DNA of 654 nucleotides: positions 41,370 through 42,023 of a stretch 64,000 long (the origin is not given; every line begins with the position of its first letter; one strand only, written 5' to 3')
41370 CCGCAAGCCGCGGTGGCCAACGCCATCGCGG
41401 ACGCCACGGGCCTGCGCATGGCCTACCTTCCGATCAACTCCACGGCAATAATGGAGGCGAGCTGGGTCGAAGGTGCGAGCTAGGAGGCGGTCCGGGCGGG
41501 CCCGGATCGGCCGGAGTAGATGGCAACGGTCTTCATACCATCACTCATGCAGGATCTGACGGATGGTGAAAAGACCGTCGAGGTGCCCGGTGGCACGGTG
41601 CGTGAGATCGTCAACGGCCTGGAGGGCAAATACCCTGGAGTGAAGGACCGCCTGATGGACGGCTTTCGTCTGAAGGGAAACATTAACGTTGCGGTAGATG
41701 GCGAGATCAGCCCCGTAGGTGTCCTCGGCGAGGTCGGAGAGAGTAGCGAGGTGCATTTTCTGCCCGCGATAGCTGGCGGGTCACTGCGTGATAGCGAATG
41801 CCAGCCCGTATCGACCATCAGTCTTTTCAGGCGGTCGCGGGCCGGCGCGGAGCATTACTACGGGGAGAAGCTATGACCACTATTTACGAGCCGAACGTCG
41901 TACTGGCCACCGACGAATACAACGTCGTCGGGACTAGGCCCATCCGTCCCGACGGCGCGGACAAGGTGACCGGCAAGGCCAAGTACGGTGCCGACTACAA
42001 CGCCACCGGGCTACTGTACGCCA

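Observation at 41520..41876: CysO/MoaD-type sulfur carrier whose reading frame continues 31 codons past Gly-Gly, inserted between two Mo-hydroxylase catalytic subunits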

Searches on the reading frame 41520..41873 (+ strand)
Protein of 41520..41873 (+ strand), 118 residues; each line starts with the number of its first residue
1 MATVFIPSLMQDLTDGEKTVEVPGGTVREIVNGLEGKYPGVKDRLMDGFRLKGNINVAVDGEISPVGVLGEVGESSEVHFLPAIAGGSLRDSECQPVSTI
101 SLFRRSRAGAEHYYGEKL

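Call 4: search_protein_families(library=pfam, proteins=[window:41520-41873:+], max_evalue=0.01)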
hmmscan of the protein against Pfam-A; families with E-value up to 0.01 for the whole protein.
window:41520-41873:+ (118 aa): 1 family
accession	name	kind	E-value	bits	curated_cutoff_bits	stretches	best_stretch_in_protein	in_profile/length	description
PF02597.26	ThiS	-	4.9e-06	27.4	22.5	1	11-87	8-76/76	ThiS family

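Call 5: search_protein_families(library=ncbifam, proteins=[window:41520-41873:+], max_evalue=0.01)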
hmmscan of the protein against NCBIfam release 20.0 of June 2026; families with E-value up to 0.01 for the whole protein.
window:41520-41873:+ (118 aa): 2 families
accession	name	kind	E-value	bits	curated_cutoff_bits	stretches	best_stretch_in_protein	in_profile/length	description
NF041918.1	SAMP1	equivalog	1.8e-07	31.6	60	1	16-87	14-91/91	ubiquitin-like small modifier protein 1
TIGR01687.1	moaD_arch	subfamily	2.3e-06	28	49.5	1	12-87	11-88/88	MoaD family protein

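Call 6: find_homologous_proteins(query=window:41520-41873:+, max_evalue=0.001)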
Query window:41520-41873:+ (118 aa): 627 proteins with E <= 0.001 among 635 candidates; the best 120 are listed.
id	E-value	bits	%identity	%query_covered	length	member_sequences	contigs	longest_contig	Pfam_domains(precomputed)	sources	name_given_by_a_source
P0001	7.1e-70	250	99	100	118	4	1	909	PF02597.27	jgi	jgi:molybdopterin converting factor small subunit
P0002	1.2e-41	159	81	78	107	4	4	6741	PF02597.27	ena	-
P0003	1.8e-41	159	87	74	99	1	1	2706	-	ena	-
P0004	2.1e-41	158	87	74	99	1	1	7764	PF02597.27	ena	-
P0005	4.2e-41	157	86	75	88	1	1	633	PF02597.27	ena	-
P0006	4.7e-41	157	82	76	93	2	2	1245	PF02597.27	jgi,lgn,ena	-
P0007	5.1e-41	157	87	74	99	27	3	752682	PF02597.27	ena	-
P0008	6.0e-41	157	86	75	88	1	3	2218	PF02597.27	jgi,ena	-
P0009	6.0e-41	157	86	75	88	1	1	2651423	PF02597.27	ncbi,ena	-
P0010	1.2e-40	156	86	75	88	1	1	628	PF02597.27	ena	-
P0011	1.3e-40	156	84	75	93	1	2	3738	PF02597.27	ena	-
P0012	2.2e-40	155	85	75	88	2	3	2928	PF02597.27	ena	-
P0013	1.1e-39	153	81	75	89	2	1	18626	PF02597.27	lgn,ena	-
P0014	4.1e-35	138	76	74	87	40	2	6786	PF02597.27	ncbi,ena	-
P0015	7.6e-35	137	77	69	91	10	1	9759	PF02597.27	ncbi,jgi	-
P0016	1.3e-34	137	72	75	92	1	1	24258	PF02597.27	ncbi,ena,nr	ncbi:MAG: MoaD/ThiS family protein [Chloroflexi bacterium]|nr:MoaD/ThiS family protein [Chloroflexot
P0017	8.4e-34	134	72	74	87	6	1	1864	PF02597.27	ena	-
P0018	1.3e-33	133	71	74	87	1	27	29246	PF02597.27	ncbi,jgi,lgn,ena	-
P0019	2.2e-33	133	70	75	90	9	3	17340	PF02597.27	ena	-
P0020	3.9e-33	132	71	74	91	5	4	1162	PF02597.27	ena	-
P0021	4.0e-33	132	72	74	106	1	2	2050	PF02597.27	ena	-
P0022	4.2e-33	132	71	71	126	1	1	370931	PF02597.27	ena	-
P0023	4.3e-33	132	71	74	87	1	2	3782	PF02597.27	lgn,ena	-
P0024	4.3e-33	132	71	74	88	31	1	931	PF02597.27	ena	-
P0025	4.9e-33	131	69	75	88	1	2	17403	PF02597.27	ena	-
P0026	6.3e-33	131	71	74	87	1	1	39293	PF02597.27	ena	-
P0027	6.6e-33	131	71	74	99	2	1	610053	PF02597.27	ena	-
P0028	7.1e-33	131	72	74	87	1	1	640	PF02597.27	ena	-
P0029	8.1e-33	131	72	74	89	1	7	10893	PF02597.27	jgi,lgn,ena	-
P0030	9.3e-33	131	74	74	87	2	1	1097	PF02597.27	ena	-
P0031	9.6e-33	131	72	74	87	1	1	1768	PF02597.27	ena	-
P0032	9.6e-33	131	72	74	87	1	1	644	PF02597.27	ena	-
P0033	9.8e-33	131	74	74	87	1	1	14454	PF02597.27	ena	-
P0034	2.0e-32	130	69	76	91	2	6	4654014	PF02597.27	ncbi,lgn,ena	-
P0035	2.3e-32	129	72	74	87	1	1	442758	PF02597.27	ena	-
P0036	2.3e-32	129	70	74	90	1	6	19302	PF02597.27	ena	-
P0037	2.3e-32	129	67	75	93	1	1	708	PF02597.27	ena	-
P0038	2.5e-32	129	69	74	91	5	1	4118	PF02597.27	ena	-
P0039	2.9e-32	129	68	75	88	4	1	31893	PF02597.27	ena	-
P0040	2.9e-32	129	70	74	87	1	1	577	PF02597.27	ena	-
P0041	2.9e-32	129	70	74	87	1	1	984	PF02597.27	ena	-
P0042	2.9e-32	129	65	80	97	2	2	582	PF02597.27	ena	-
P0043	3.0e-32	129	69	74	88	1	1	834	PF02597.27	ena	-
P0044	3.6e-32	129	72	74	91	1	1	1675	PF02597.27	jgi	jgi:molybdopterin synthase sulfur carrier subunit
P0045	3.9e-32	129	70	74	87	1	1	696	PF02597.27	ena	-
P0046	4.4e-32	128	67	80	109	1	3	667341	PF02597.27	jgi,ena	jgi:molybdopterin synthase sulfur carrier subunit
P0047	4.4e-32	128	68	74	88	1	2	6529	PF02597.27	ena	-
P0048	4.6e-32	128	70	74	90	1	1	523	PF02597.27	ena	-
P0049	5.3e-32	128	70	74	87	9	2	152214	PF02597.27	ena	-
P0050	5.5e-32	128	71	74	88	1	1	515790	PF02597.27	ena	-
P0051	5.5e-32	128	68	74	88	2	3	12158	PF02597.27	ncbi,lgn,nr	ncbi:MAG: MoaD/ThiS family protein [SAR202 cluster bacterium]|nr:MoaD/ThiS family protein [SAR202 cl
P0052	5.6e-32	128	71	74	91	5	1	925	PF02597.27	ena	-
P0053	5.7e-32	128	68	74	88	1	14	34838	PF02597.27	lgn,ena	-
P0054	5.9e-32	128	68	74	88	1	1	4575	PF02597.27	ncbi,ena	-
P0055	6.1e-32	128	68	74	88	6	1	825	PF02597.27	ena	-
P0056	6.2e-32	128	68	74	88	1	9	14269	PF02597.27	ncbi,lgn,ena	-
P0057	7.4e-32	128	71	74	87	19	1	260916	PF02597.27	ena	-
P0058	8.6e-32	127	67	74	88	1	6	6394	PF02597.27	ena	-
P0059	1.1e-31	127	68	75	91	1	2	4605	PF02597.27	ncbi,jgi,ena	jgi:molybdopterin synthase sulfur carrier subunit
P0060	1.1e-31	127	68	75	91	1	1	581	PF02597.27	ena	-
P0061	1.2e-31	127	68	74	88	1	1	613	PF02597.27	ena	-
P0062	1.3e-31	127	70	74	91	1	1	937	PF02597.27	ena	-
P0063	1.4e-31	127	69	74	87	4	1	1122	PF02597.27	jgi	-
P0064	1.4e-31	127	62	83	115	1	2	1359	PF02597.27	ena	-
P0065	1.4e-31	127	67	75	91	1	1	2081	PF02597.27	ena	-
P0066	1.4e-31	127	67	77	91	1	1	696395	PF02597.27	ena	-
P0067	1.6e-31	127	68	74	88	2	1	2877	PF02597.27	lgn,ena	-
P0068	1.7e-31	127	70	74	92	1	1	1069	PF02597.27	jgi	jgi:molybdopterin synthase sulfur carrier subunit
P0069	1.8e-31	126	67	75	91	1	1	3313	PF02597.27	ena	-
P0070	1.8e-31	126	70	74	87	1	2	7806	PF02597.27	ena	-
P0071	2.0e-31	126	70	74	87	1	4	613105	PF02597.27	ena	-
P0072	2.4e-31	126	72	75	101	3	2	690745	PF02597.27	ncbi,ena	-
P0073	2.4e-31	126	69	75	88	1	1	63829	PF02597.27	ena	-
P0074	2.6e-31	126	68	75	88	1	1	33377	PF02597.27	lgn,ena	-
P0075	2.7e-31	126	69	75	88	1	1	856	PF02597.27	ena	-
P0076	2.7e-31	126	69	75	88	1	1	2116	PF02597.27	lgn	-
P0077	3.2e-31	126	68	74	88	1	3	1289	PF02597.27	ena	-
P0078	3.3e-31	126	67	77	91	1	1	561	PF02597.27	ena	-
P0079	3.3e-31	126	68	75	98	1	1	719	PF02597.27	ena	-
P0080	3.6e-31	125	68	75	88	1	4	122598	PF02597.27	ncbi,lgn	-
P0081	3.6e-31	125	69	75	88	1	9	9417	PF02597.27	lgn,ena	-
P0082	4.2e-31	125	69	74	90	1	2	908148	PF02597.27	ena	-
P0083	4.3e-31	125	67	74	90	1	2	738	PF02597.27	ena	-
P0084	4.4e-31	125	66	75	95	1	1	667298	PF02597.27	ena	-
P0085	4.6e-31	125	70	74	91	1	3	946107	PF02597.27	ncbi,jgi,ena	jgi:molybdopterin synthase sulfur carrier subunit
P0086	5.0e-31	125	65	75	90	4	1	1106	PF02597.27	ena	-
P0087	5.1e-31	125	66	75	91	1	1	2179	PF02597.27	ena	-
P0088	5.2e-31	125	66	75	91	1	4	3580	PF02597.27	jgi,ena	jgi:molybdopterin converting factor small subunit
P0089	5.3e-31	125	69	74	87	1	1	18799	PF02597.27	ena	-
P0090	5.3e-31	125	67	75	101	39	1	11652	PF02597.27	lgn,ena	-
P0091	5.9e-31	125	68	75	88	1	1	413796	PF02597.27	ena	-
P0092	6.4e-31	125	67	74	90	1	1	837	PF02597.27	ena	-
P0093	6.6e-31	125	68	74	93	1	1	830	PF02597.27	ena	-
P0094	6.6e-31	125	68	75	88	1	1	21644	PF02597.27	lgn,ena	-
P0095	6.7e-31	125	71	75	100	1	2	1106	PF02597.27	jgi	jgi:molybdopterin synthase sulfur carrier subunit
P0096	6.9e-31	125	69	75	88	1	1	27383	PF02597.27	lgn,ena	-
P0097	7.0e-31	125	69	75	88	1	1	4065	PF02597.27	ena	-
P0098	7.0e-31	125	66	75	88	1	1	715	PF02597.27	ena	-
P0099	7.4e-31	124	66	75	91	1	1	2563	PF02597.27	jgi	jgi:molybdopterin converting factor small subunit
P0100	8.3e-31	124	68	75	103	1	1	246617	PF02597.27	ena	-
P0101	9.3e-31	124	67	75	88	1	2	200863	PF02597.27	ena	-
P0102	9.7e-31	124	67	75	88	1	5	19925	PF02597.27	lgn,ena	-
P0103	9.7e-31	124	69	75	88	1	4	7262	PF02597.27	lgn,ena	-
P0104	1.0e-30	124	66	75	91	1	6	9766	PF02597.27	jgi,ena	jgi:molybdopterin converting factor small subunit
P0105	1.0e-30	124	68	74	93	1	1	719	PF02597.27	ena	-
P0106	1.0e-30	124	68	75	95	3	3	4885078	PF02597.27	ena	-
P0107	1.1e-30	124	69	74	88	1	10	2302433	PF02597.27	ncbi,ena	-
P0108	1.1e-30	124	75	67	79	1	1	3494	PF02597.27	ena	-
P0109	1.2e-30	124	66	75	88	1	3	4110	PF02597.27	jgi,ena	jgi:molybdopterin synthase sulfur carrier subunit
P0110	1.2e-30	124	68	74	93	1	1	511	PF02597.27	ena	-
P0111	1.2e-30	124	70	74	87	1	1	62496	PF02597.27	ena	-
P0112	1.2e-30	124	68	75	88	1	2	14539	PF02597.27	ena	-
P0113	1.3e-30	124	67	75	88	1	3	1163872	PF02597.27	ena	-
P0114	1.3e-30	124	67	75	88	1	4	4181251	PF02597.27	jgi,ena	jgi:molybdopterin synthase sulfur carrier subunit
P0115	1.3e-30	124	67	75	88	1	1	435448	PF02597.27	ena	-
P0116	1.4e-30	124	67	75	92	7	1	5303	PF02597.27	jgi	-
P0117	1.4e-30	124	67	75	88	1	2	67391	PF02597.27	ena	-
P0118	1.4e-30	124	65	75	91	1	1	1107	PF02597.27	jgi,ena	-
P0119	1.4e-30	124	69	74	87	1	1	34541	PF02597.27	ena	-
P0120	1.5e-30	124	65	79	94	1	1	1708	PF02597.27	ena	-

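Call 9: find_encoding_contigs(protein=P0009, flank=10000, max_places=3)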
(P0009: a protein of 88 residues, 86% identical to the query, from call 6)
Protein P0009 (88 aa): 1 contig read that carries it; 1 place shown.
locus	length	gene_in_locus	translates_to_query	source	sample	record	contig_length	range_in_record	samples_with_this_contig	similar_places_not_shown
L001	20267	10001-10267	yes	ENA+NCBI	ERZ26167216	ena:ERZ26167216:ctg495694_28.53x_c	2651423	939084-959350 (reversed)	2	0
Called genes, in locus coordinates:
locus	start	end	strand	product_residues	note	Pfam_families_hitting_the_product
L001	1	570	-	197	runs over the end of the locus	PF00156:Pribosyltran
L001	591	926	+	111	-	PF03992:ABM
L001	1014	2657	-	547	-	PF02776:TPP_enzyme_N, PF00205:TPP_enzyme_M, PF02775:TPP_enzyme_C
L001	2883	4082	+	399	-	-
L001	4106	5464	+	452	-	PF01494:FAD_binding_3 (weak), PF01593:Amino_oxidase, PF12831:FAD_oxidored, PF13450:NAD_binding_8, PF01593:Amino_oxidase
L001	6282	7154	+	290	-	PF00941:FAD_binding_5, PF03450:CO_deh_flav_C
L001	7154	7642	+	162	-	PF00111:Fer2, PF01799:Fer2_2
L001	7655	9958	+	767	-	PF01315:Ald_Xan_dh_C, PF02738:MoCoBD_1, PF20256:MoCoBD_2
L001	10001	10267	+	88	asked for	PF02597:ThiS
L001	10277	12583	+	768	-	PF01315:Ald_Xan_dh_C, PF02738:MoCoBD_1, PF20256:MoCoBD_2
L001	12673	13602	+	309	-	PF00701:DHDPS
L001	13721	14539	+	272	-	PF01209:Ubie_methyltran, PF13489:Methyltransf_23, PF13847:Methyltransf_31, PF08241:Methyltransf_11, PF08242:Methyltransf_12, PF13649:Methyltransf_25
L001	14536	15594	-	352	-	PF08240:ADH_N, PF16912:Glu_dehyd_C, PF00107:ADH_zinc_N, PF13602:ADH_zinc_N_2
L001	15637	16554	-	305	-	PF04199:Cyclase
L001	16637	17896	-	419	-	PF22422:MGH1-like_GH, PF17389:Bac_rhamnosid6H (faint), PF01204:Trehalase (weak), PF03200:Glyco_hydro_63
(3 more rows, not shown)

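Call 10: find_encoding_contigs(protein=P0007, flank=10000, max_places=3)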
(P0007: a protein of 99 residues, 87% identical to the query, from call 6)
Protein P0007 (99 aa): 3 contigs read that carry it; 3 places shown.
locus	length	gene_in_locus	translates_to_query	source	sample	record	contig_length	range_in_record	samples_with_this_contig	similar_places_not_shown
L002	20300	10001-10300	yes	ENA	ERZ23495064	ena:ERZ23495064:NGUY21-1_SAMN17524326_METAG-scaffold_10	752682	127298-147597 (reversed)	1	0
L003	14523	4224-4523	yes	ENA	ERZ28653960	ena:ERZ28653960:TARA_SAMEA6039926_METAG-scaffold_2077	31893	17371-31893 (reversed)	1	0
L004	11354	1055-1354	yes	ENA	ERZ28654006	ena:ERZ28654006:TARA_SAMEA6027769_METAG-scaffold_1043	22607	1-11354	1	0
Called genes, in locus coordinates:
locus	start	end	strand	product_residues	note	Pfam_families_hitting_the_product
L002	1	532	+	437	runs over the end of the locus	PF24681:Kelch_KLHDC2_KLHL20_DRC7 (weak), PF24981:Beta-prop_ATRN-LZTR1 (weak), PF13418:Beta-prop_TYW4 (weak), PF13964:Beta-prop_Calicin, PF25210:Kelch_FKB95, PF13415:Beta-prop_FBX42, PF24681:Kelch_KLHDC2_KLHL20_DRC7, PF01344:Kelch_1, +6 more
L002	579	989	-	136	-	PF14464:Prok-JAB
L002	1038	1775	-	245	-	PF13189:Cytidylate_kin2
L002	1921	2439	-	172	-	PF00156:Pribosyltran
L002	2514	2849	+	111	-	PF03992:ABM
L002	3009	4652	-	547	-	PF02776:TPP_enzyme_N, PF00205:TPP_enzyme_M, PF02775:TPP_enzyme_C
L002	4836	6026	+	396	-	-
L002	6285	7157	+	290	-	PF00941:FAD_binding_5, PF03450:CO_deh_flav_C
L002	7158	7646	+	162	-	PF00111:Fer2, PF01799:Fer2_2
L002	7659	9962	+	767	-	PF01315:Ald_Xan_dh_C, PF02738:MoCoBD_1, PF20256:MoCoBD_2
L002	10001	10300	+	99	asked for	PF02597:ThiS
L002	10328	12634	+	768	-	PF01315:Ald_Xan_dh_C, PF02738:MoCoBD_1, PF20256:MoCoBD_2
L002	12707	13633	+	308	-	PF00701:DHDPS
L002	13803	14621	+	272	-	PF05175:MTS (weak), PF01135:PCMT (faint), PF01209:Ubie_methyltran, PF13489:Methyltransf_23, PF13847:Methyltransf_31, PF08241:Methyltransf_11, PF08242:Methyltransf_12, PF13649:Methyltransf_25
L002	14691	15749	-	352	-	PF08240:ADH_N, PF16912:Glu_dehyd_C, PF00107:ADH_zinc_N, PF13602:ADH_zinc_N_2 (weak)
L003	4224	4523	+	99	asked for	PF02597:ThiS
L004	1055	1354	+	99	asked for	PF02597:ThiS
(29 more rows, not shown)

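Call 11: find_encoding_contigs(protein=P0034, flank=10000, max_places=2)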
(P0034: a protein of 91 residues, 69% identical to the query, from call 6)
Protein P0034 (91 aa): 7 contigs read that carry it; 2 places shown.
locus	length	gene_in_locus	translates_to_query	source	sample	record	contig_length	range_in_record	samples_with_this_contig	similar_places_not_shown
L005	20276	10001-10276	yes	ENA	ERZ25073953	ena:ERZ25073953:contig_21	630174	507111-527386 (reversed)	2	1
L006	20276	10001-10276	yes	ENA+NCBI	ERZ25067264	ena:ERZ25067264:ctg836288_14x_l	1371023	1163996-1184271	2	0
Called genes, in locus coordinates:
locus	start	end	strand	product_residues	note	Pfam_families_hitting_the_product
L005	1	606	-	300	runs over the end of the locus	PF01073:3Beta_HSD (faint), PF01370:Epimerase, PF05368:NmrA, PF13460:NAD_binding_10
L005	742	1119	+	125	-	PF22636:FlK, PF03061:4HBT (weak)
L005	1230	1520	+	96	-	-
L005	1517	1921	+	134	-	PF01850:PIN (faint), PF10130:PIN_2 (weak)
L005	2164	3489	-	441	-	PF13701:DDE_Tnp_1_4, PF01609:DDE_Tnp_1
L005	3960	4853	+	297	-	PF00941:FAD_binding_5, PF03450:CO_deh_flav_C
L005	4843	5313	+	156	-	PF00111:Fer2 (weak), PF01799:Fer2_2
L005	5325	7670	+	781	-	PF01315:Ald_Xan_dh_C, PF02738:MoCoBD_1, PF20256:MoCoBD_2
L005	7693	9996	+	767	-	PF01315:Ald_Xan_dh_C, PF02738:MoCoBD_1, PF20256:MoCoBD_2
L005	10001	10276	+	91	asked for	PF02597:ThiS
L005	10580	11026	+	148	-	-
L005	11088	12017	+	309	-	PF00701:DHDPS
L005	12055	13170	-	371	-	PF13340:DUF4096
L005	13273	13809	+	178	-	-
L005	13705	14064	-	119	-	-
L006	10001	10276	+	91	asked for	PF02597:ThiS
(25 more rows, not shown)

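Call 12: find_encoding_contigs(protein=P0114, flank=10000, max_places=2)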
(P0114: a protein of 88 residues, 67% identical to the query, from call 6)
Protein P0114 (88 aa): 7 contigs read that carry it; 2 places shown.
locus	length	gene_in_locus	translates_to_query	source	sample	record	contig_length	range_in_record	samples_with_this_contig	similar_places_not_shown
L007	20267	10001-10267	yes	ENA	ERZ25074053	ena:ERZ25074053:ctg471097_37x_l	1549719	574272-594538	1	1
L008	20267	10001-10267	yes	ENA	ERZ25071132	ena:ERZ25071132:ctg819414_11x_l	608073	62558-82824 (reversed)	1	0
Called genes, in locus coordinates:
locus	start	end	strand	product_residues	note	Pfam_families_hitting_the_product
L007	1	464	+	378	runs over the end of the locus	PF13701:DDE_Tnp_1_4, PF01609:DDE_Tnp_1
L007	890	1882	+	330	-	PF12849:PBP_like_2, PF12727:PBP_like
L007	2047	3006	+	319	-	PF00528:BPD_transp_1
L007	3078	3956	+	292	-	PF00528:BPD_transp_1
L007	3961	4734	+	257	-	PF02463:SMC_N (weak), PF13175:AAA_15 (weak), PF00005:ABC_tran, PF13304:AAA_21 (faint)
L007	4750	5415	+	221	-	PF01895:PhoU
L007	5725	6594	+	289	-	PF00941:FAD_binding_5, PF03450:CO_deh_flav_C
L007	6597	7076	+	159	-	PF00111:Fer2, PF01799:Fer2_2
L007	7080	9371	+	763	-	PF01315:Ald_Xan_dh_C, PF02738:MoCoBD_1, PF20256:MoCoBD_2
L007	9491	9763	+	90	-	-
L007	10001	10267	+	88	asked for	PF02597:ThiS (weak)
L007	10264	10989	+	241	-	PF02585:PIG-L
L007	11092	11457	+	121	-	PF13650:Asp_protease_2 (weak), PF13975:gag-asp_proteas (weak)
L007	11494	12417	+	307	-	PF00701:DHDPS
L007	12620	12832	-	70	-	-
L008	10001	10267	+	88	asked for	PF02597:ThiS (weak)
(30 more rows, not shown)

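Call 13: find_encoding_contigs(protein=P0018, flank=10000, max_places=2)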
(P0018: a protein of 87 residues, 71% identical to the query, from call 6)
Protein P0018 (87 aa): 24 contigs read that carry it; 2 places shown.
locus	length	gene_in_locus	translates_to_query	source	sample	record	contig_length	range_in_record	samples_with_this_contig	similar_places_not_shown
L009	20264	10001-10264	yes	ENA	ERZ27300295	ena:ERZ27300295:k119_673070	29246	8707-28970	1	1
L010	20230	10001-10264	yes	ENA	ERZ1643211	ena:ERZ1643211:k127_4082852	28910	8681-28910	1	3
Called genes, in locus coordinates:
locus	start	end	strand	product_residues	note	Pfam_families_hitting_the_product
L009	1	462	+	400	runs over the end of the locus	PF24681:Kelch_KLHDC2_KLHL20_DRC7, PF24981:Beta-prop_ATRN-LZTR1 (weak), PF01344:Kelch_1 (weak), PF13415:Beta-prop_FBX42 (weak), PF13964:Beta-prop_Calicin, PF01344:Kelch_1, PF24681:Kelch_KLHDC2_KLHL20_DRC7, PF13415:Beta-prop_FBX42 (weak), +6 more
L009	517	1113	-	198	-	PF14464:Prok-JAB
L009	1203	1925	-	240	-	PF13189:Cytidylate_kin2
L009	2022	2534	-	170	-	PF00156:Pribosyltran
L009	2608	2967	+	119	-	PF03992:ABM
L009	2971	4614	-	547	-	PF02776:TPP_enzyme_N, PF00205:TPP_enzyme_M, PF02775:TPP_enzyme_C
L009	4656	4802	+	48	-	-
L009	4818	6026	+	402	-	-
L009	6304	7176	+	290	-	PF00941:FAD_binding_5, PF03450:CO_deh_flav_C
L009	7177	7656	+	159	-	PF00111:Fer2, PF01799:Fer2_2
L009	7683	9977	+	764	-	PF01315:Ald_Xan_dh_C, PF02738:MoCoBD_1, PF20256:MoCoBD_2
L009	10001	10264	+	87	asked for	PF02597:ThiS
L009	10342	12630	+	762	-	PF01315:Ald_Xan_dh_C, PF02738:MoCoBD_1, PF20256:MoCoBD_2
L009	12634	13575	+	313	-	PF00701:DHDPS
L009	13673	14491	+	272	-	PF01135:PCMT (faint), PF01209:Ubie_methyltran, PF05175:MTS (weak), PF13489:Methyltransf_23, PF13847:Methyltransf_31, PF08241:Methyltransf_11, PF08242:Methyltransf_12, PF13649:Methyltransf_25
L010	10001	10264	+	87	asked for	PF02597:ThiS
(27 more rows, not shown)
